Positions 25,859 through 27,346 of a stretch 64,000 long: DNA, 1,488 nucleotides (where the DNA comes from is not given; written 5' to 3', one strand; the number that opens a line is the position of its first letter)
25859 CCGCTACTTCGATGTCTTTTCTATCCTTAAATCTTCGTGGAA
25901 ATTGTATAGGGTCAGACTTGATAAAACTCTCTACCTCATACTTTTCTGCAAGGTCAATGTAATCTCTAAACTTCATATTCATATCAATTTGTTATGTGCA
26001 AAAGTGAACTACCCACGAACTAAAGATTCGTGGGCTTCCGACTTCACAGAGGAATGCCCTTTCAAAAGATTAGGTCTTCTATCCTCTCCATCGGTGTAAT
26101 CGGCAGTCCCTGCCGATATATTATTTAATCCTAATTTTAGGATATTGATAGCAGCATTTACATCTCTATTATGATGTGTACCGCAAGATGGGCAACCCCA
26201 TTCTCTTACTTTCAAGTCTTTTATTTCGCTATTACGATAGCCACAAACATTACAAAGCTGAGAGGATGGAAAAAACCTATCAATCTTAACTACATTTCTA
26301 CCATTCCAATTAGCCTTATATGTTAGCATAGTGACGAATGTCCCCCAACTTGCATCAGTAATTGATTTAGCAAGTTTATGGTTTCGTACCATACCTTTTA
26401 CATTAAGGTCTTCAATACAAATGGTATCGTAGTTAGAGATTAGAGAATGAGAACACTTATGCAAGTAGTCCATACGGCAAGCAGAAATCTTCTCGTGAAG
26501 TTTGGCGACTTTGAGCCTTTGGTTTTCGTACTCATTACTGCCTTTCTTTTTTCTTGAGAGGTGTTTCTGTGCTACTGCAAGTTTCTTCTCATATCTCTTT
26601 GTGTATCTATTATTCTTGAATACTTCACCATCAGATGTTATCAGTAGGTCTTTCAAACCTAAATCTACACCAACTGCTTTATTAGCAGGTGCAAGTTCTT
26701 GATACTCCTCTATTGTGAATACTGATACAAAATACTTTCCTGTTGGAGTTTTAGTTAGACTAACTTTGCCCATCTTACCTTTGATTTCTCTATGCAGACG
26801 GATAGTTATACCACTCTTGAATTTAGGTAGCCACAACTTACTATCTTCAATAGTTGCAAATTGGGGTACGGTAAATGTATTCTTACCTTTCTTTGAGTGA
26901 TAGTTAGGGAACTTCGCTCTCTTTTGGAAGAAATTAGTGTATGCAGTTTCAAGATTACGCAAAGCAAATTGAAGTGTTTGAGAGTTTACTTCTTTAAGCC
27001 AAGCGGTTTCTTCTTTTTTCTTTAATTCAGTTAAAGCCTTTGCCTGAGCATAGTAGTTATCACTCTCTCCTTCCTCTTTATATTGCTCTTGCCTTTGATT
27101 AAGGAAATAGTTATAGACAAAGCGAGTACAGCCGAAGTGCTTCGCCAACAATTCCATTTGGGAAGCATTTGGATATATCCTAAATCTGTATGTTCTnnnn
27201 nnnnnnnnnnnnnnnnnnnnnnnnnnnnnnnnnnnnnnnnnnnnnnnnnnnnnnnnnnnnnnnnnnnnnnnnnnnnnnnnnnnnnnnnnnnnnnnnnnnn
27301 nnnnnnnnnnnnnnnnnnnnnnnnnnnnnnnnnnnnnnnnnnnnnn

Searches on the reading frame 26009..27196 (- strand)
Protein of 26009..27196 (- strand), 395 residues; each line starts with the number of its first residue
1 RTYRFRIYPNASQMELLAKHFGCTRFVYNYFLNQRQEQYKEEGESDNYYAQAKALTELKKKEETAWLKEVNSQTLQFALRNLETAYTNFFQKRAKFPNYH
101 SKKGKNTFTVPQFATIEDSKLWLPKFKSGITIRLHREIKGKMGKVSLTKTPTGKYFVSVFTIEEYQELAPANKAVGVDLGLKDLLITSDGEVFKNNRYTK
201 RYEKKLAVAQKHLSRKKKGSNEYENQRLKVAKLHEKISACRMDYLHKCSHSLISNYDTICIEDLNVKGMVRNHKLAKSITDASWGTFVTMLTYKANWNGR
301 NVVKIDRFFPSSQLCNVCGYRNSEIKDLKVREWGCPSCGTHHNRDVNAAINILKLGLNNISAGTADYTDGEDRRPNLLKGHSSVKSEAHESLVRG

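Call 51: search_protein_families(library=pfam, proteins=[window:26009-27196:-], max_evalue=0.01)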
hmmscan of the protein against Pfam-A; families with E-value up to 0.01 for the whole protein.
window:26009-27196:- (395 aa): 3 families
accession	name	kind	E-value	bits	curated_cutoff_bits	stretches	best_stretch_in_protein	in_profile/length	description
PF01385.25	OrfB_IS605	-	1.3e-27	96.8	30.5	1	162-272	6-119/120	Probable transposase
PF07282.18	Cas12f1-like_TNB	-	4e-26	91.4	26.3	1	284-352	1-60/60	Cas12f1-like, TNB domain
PF12323.14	HTH_OrfB_IS605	-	5.9e-19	67.7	21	1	1-43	4-46/47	Helix-turn-helix domain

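Call 75: search_protein_families(library=ncbifam, proteins=[window:26009-27196:-], max_evalue=0.001)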
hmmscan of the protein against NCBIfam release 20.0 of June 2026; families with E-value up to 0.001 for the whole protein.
window:26009-27196:- (395 aa): 6 families
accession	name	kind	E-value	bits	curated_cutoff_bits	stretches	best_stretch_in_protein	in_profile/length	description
NF038281.1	IS200_TnpB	exception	1.9e-140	468.1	425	1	1-356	2-359/360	IS200/IS605 family element RNA-guided endonuclease TnpB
NF040570.1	guided_TnpB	subfamily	7.9e-112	374.3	100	1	3-354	1-388/389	RNA-guided endonuclease TnpB family protein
NF038280.1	IS607_TnpB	exception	1.1e-54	186.1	350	1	2-362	5-398/431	IS607 family element RNA-guided endonuclease TnpB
NF038192.1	V_cas_c2c8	exception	8.1e-36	124.1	350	1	49-324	129-456/457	type V CRISPR-associated protein C2c8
NF049972.1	CRISPR_Cas12f2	exception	1.1e-12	47.6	450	1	35-360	189-523/524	type V CRISPR-associated effector Cas12f2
TIGR01766.2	TIGR01766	domain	1.9e-12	47.5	32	1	241-311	5-82/82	IS200/IS605 family accessory protein TnpB-related protein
